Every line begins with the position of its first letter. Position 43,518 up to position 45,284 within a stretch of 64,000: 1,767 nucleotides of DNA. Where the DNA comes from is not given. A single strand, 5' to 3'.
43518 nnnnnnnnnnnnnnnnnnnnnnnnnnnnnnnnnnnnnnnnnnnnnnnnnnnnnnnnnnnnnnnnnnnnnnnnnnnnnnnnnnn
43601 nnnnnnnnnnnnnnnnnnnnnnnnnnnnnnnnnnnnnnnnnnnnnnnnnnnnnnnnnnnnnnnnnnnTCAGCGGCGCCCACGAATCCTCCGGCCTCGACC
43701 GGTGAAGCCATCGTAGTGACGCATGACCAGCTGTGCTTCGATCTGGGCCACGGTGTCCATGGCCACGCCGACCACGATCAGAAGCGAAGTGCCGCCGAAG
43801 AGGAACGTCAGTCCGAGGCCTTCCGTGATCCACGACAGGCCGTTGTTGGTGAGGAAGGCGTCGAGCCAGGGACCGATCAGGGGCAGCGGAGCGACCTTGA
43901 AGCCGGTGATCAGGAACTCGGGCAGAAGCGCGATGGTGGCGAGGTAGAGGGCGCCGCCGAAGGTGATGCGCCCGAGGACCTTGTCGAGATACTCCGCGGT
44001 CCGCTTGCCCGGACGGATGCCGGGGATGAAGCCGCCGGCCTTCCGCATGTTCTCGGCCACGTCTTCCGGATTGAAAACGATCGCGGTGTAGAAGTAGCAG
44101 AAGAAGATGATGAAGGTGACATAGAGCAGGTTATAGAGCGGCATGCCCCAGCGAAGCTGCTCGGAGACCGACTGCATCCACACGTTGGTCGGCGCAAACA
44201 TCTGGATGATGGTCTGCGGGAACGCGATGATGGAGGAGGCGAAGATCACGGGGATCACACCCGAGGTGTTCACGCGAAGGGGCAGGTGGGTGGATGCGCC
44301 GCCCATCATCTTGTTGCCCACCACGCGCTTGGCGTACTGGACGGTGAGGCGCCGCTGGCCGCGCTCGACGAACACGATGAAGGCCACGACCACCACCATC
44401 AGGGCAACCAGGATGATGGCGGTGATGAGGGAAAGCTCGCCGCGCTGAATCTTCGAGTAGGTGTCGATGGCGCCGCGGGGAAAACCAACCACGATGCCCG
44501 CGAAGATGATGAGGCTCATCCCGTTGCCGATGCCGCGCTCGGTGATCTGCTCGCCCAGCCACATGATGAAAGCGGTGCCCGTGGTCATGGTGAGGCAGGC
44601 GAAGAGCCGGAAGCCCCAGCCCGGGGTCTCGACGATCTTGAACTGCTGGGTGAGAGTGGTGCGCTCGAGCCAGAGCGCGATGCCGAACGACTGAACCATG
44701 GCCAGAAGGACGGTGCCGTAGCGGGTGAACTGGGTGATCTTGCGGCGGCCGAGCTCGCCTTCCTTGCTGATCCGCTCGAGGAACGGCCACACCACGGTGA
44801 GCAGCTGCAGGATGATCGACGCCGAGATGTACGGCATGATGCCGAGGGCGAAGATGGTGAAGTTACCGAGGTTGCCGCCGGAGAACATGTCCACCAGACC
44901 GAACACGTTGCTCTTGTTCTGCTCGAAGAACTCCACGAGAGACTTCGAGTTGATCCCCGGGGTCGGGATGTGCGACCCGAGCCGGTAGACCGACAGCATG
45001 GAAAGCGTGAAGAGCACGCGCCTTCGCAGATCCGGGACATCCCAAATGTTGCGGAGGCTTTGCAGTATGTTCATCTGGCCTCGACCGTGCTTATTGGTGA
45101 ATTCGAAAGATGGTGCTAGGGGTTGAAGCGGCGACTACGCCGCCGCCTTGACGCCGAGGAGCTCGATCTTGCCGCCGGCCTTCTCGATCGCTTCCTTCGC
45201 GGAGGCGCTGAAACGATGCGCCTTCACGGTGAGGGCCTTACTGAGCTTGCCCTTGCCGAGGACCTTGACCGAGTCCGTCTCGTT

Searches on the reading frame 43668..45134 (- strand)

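Call 74: search_protein_families(library=pfam, proteins=[window:43668-45134:-], max_evalue=0.0001)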
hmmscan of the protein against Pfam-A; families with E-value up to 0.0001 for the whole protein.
window:43668-45134:- (488 aa): 1 family
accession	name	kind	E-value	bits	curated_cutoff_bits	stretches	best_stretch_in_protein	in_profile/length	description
PF00344.25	SecY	-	1.2e-114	383.2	32.2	1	93-462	1-306/306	SecY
